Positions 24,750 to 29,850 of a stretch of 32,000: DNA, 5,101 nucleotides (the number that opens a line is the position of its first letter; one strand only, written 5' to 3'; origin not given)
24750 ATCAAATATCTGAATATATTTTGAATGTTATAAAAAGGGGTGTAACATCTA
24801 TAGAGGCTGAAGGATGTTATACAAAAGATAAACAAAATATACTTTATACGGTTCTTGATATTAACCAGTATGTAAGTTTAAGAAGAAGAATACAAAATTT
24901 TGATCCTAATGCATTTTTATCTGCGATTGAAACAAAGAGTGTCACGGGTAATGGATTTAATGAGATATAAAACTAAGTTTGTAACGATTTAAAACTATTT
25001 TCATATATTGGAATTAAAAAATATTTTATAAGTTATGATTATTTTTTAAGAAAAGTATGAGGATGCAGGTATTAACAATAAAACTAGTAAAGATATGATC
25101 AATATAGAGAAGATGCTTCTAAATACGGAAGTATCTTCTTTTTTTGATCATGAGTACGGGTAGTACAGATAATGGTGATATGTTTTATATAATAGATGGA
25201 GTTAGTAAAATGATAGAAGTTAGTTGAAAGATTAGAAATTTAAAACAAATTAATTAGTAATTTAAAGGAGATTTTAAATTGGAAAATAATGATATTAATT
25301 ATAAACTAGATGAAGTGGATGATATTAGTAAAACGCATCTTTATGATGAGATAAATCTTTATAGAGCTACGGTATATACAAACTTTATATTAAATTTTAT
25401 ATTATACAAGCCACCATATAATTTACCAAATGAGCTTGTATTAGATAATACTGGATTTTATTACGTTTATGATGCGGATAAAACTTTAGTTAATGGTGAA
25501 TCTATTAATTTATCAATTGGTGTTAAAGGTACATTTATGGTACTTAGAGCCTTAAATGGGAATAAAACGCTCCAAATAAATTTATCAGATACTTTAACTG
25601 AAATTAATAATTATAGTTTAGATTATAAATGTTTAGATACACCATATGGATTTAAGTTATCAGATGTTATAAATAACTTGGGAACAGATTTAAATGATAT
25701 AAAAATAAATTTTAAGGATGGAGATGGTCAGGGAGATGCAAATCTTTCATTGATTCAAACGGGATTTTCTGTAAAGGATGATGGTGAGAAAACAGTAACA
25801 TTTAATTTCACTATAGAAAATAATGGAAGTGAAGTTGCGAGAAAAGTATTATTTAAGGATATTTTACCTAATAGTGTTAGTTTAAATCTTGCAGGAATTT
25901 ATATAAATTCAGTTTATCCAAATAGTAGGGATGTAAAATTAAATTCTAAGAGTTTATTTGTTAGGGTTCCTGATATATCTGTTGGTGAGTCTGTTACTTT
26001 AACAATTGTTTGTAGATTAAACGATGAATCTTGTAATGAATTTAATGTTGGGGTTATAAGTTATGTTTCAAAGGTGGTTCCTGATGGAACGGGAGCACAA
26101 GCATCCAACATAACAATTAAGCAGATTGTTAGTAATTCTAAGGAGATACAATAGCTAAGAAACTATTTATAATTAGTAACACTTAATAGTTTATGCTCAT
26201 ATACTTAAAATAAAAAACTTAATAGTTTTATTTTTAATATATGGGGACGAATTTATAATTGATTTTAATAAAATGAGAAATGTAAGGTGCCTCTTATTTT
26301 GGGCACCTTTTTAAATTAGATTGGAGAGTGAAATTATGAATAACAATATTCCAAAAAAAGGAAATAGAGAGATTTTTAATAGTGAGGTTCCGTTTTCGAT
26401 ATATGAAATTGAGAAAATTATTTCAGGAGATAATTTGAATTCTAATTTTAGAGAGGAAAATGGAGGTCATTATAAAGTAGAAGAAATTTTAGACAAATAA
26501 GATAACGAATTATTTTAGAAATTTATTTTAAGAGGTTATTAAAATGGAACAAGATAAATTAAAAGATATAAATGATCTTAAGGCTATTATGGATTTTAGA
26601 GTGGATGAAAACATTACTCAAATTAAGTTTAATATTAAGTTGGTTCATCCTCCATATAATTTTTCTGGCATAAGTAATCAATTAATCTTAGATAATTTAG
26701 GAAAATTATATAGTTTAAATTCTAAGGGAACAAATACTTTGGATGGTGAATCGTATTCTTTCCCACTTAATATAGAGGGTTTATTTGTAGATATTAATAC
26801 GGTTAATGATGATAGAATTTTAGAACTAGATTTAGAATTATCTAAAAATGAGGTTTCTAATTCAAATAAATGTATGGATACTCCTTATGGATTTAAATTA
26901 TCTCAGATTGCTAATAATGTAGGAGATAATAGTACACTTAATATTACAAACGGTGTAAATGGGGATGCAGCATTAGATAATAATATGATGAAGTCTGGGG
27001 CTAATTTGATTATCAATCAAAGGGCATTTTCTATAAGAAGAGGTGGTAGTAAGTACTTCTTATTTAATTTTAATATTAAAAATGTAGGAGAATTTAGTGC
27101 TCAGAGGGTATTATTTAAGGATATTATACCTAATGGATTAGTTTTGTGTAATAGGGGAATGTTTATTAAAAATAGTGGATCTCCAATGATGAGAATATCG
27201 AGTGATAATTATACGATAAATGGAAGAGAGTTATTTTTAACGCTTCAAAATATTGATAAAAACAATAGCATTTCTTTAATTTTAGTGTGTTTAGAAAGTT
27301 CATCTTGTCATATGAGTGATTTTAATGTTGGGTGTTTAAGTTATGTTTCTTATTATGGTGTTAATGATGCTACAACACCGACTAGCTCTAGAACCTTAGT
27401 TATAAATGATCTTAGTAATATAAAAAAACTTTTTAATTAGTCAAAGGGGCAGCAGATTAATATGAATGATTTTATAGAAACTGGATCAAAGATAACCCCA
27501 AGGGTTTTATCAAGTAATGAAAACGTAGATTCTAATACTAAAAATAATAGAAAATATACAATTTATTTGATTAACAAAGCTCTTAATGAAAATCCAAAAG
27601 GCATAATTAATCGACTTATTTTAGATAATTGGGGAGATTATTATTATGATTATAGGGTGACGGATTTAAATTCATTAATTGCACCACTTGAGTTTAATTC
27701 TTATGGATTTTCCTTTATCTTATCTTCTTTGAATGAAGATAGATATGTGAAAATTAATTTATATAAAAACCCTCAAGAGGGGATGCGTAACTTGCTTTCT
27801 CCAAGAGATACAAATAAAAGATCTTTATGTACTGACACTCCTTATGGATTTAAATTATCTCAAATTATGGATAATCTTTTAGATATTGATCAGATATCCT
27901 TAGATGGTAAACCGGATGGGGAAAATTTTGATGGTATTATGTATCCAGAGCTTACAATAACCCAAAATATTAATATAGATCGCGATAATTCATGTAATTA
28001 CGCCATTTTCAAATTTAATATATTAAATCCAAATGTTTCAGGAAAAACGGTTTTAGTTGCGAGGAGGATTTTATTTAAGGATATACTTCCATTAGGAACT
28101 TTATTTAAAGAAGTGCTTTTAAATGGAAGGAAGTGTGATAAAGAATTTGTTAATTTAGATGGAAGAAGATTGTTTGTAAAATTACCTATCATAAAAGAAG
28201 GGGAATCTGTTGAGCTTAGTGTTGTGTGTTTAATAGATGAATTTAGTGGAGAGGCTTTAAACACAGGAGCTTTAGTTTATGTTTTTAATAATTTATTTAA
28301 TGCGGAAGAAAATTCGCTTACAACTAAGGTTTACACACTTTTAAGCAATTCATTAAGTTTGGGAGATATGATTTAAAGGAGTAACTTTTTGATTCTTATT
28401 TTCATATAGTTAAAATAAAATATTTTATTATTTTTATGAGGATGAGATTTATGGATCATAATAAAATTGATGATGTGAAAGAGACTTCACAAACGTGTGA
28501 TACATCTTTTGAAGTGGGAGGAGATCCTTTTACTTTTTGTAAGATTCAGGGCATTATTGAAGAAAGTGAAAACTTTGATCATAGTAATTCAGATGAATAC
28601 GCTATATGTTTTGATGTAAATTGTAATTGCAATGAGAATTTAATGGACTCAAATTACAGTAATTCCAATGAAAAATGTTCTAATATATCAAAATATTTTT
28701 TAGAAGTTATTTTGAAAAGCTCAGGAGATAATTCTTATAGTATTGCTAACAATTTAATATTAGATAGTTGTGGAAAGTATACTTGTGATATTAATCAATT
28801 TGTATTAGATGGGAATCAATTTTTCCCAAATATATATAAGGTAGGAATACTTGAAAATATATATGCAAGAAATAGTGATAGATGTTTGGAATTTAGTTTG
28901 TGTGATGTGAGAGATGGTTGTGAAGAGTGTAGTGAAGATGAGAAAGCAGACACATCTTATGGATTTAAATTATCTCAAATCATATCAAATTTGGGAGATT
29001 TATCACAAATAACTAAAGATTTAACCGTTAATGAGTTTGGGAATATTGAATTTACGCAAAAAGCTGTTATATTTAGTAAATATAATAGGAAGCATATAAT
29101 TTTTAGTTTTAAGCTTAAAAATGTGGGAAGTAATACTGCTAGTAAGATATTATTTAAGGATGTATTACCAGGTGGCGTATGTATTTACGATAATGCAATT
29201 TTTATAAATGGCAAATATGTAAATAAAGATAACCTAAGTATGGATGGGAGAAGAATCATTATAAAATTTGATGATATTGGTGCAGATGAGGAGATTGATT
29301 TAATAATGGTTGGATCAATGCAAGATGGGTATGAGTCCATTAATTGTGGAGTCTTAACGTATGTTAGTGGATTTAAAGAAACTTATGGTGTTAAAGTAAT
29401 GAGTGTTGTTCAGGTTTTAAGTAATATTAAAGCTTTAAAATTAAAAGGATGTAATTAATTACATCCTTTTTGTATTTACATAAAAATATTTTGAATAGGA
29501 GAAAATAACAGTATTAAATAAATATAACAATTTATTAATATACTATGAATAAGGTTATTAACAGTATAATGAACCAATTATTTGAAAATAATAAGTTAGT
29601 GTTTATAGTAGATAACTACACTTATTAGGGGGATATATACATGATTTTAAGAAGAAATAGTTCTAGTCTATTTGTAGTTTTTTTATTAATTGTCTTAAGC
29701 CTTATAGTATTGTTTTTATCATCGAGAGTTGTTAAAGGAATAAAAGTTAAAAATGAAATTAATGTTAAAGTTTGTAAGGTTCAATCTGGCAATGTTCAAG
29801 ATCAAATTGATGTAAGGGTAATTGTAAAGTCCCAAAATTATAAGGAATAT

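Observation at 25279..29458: Tandem array of four diverged paralogues of an unrecognised leaderless two-domain protein (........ motif plus DUF11-like Ig domain)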

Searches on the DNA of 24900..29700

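Call 65: search_rna_families(source=window, start=24900, end=29700, threshold=evalue, max_evalue=1)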
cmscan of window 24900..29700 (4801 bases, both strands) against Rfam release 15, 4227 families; matches with E-value up to 1: 3.
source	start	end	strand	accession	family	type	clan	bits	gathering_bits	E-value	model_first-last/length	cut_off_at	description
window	25091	25155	+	RF03796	mir-5984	Gene; miRNA;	-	28.8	95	0.011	1-74/74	no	mir-5984 microRNA precursor family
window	25091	25155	-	RF03796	mir-5984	Gene; miRNA;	-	23.2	95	0.37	1-74/74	no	mir-5984 microRNA precursor family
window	27182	27229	+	RF01135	sR24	Gene; snRNA; snoRNA; CD-box;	-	21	36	0.18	1-55/55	no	Small nucleolar RNA sR24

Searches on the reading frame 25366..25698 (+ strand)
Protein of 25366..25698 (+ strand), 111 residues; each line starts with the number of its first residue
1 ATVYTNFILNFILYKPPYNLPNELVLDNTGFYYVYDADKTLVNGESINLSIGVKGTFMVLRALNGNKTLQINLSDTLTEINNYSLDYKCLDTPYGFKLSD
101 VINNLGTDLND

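Call 51: predict_structure(alignment_id=A3)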
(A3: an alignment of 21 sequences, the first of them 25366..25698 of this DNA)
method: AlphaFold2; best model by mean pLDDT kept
length: 111 residues; sequences in the alignment: 21
mean_pLDDT: 80.1   pTM: 0.72
mean pLDDT of the five models: 80.1, 75.1, 74.7, 72.5, 64.9
residues with pLDDT >= 90: 32; 70-90: 58; 50-70: 17; < 50: 4
segments of 3 or more residues with pLDDT < 50: 108-111
pLDDT, mean of each block of 10 residues (from residue 1): 77 89 86 87 91 79 93 82 59 78 64 40
secondary structure, 60 per line:
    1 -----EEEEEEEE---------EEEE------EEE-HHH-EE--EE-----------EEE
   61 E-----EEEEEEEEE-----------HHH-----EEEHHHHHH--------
elements in order: E6-13 E23-26 E33-35 E58-61 E67-75 E95-97 H98-103

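Call 53: fold_search(model_id=the predicted structure, library=pdb)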
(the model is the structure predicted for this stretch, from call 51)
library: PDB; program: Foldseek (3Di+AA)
matches with E <= 10: 413; with E <= 0.001: 0
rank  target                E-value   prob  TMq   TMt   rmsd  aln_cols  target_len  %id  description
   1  2q30_A                6.2e-01  0.08  0.19  0.19  11.6        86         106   13  Crystal structure of a rmlc-like cupin protein (dde_2303) from desulfovibrio desulfuricans subsp. at 1.94 A resolution (released 2007-06-19)
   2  2w1w_A                7.3e-01  0.04  0.14  0.12  16.4        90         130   14  Native structure of a family 35 carbohydrate binding module from Clostridium thermocellum (released 2009-01-20)
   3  4mad_B                9.7e-01  0.54  0.39  0.09   3.8        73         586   15  Crystal structure of beta-galactosidase C (BgaC) from Bacillus circulans ATCC 31382 (released 2014-08-27)
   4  8sk7_A                1.0e+00  0.14  0.30  0.12  12.2       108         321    6  Cryo-EM structure of designed Influenza HA binder, HA_20, bound to Influenza HA (Strain: Iowa43) (released 2023-06-14)
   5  2q30_B                1.1e+00  0.06  0.19  0.20  11.5        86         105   13  Crystal structure of a rmlc-like cupin protein (dde_2303) from desulfovibrio desulfuricans subsp. at 1.94 A resolution (released 2007-06-19)
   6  6v48_A                1.1e+00  0.03  0.18  0.08  17.6       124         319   12  The crystal structure of hemagglutinin from A/mallard/Gurjev/263/1982 (H14N5) (released 2020-06-17)
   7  4yn3_A                1.2e+00  0.15  0.27  0.07   7.8        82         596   13  Crystal structure of Cucumisin complex with pro-peptide (released 2016-03-09)
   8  4lvh_A                1.2e+00  0.07  0.28  0.15  16.7       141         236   10  Insight into highly conserved H1 subtype-specific epitopes in influenza virus hemagglutinin (released 2014-04-09)
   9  5w6h_A                1.2e+00  0.02  0.15  0.05  17.2       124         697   12  Crystal structure of Bacteriophage CBA120 tailspike protein 4 enzymatically active domain (TSP4dN, orf213) (released 2018-10-24)
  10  2w46_A                1.3e+00  0.12  0.24  0.21   7.6        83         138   16  CBM35 from Cellvibrio japonicus Abf62 (released 2009-01-27)
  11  8tjb_A                1.3e+00  0.08  0.29  0.13  11.9       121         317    9  CRYSTAL STRUCTURE OF THE A/Texas/73/2017(H3N2) INFLUENZA VIRUS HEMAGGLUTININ WITH HUMAN RECEPTOR ANALOG 6'-SLNLN (released 2024-02-14)
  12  5k9o_F                1.3e+00  0.06  0.22  0.08  13.0       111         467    7  Crystal structure of multidonor HV1-18+HD3-9 class broadly neutralizing Influenza A antibody 31.b.09 in complex with H (released 2016-12-28)
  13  5b2g_B                1.3e+00  0.04  0.16  0.16  14.1        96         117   14  Crystal structure of human claudin-4 in complex with C-terminal fragment of Clostridium perfringens enterotoxin (released 2016-10-05)
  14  9d0y_A                1.4e+00  0.11  0.27  0.12   9.5       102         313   10  Map of endoH-treated hemagglutinin A/Sing/INFIMH/16 (released 2025-08-13)
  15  3ubj_E                1.4e+00  0.09  0.25  0.11   8.2       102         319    9  Influenza hemagglutinin from the 2009 pandemic in complex with ligand LSTa (released 2011-11-23)
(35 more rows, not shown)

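Call 95: fold_search(model_id=the predicted structure, library=viral)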
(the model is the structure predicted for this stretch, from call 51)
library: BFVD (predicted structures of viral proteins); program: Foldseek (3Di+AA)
matches with E <= 10: 511; with E <= 0.001: 0
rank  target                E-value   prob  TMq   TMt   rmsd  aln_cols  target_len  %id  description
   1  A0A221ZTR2            5.9e-02  0.23  0.19  0.22  13.3        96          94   12  (no name in the UniProt tables at hand)
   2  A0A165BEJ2            7.0e-02  0.44  0.27  0.07  14.9       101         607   17  VP5 [Callinectes sapidus reovirus 1]
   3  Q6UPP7                1.2e-01  0.16  0.22  0.10  12.0       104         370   12  Capsid protein [Natrialba phage PhiCh1]
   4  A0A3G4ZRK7            1.2e-01  0.14  0.20  0.07  15.4       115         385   15  Peptidase C14 caspase domain-containing protein [Dasosvirus sp.]
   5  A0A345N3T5            1.2e-01  0.13  0.22  0.20  17.1       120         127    9  (no name in the UniProt tables at hand)
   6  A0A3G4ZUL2            1.8e-01  0.13  0.26  0.18  16.6       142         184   13  Uncharacterized protein [Edafosvirus sp.]
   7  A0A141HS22            3.2e-01  0.12  0.24  0.15  13.5       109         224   12  (no name in the UniProt tables at hand)
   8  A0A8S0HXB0            3.8e-01  0.21  0.29  0.34  11.7        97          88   10  (no name in the UniProt tables at hand)
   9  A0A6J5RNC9            4.1e-01  0.13  0.23  0.04   9.7       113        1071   14  Uncharacterized protein [uncultured Caudovirales phage]
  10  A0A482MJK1            4.3e-01  0.30  0.27  0.23   9.5        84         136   12  Uncharacterized protein [Nodularia phage vB_NspS-kac65v162]
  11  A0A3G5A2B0            4.6e-01  0.12  0.23  0.14   7.7        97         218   10  Uncharacterized protein [Harvfovirus sp.]
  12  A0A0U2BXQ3            4.8e-01  0.09  0.21  0.18  16.4       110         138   11  Uncharacterized protein [Paracoccus phage Shpa]
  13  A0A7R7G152            5.1e-01  0.63  0.41  0.09   5.6        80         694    9  (no name in the UniProt tables at hand)
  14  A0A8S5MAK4            5.1e-01  0.15  0.31  0.12  15.6       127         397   12  Uncharacterized protein [Myoviridae sp. ctNQr16]
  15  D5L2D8                5.1e-01  0.03  0.16  0.13  16.9       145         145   12  Uncharacterized protein [uncultured virus]
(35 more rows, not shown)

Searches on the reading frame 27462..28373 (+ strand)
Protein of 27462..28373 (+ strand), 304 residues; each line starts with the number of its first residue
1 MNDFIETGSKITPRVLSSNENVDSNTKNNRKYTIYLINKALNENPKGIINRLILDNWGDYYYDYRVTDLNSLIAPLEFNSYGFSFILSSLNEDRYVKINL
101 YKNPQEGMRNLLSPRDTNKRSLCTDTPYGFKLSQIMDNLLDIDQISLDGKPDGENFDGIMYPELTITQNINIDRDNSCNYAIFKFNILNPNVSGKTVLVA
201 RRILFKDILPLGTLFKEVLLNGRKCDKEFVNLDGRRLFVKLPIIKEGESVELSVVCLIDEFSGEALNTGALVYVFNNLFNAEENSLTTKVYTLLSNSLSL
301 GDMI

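Call 3: search_protein_families(library=pfam, proteins=[window:27462-28373:+], max_evalue=1)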
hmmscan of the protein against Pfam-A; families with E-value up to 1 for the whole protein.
window:27462-28373:+ (304 aa): 1 family
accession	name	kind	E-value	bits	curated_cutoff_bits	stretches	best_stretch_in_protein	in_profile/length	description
PF00519.23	PPV_E1_C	-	0.062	12.9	26.5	1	133-182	182-229/289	Papillomavirus helicase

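Call 4: search_protein_families(library=ncbifam, proteins=[window:27462-28373:+], max_evalue=1)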
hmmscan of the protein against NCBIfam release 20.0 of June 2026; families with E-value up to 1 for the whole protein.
window:27462-28373:+ (304 aa): 0 families

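Call 92: search_protein_families(library=phrogs, proteins=[window:27462-28373:+], max_evalue=0.01)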
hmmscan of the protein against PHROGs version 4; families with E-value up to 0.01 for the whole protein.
window:27462-28373:+ (304 aa): 1 family
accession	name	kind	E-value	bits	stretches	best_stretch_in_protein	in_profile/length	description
phrog_34515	-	unknown function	0.0082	17.3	0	251-290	11-49/69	-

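Call 93: search_protein_families(library=padloc, proteins=[window:27462-28373:+], max_evalue=0.01)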
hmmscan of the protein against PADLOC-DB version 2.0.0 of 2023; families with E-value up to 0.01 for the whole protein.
window:27462-28373:+ (304 aa): 0 families
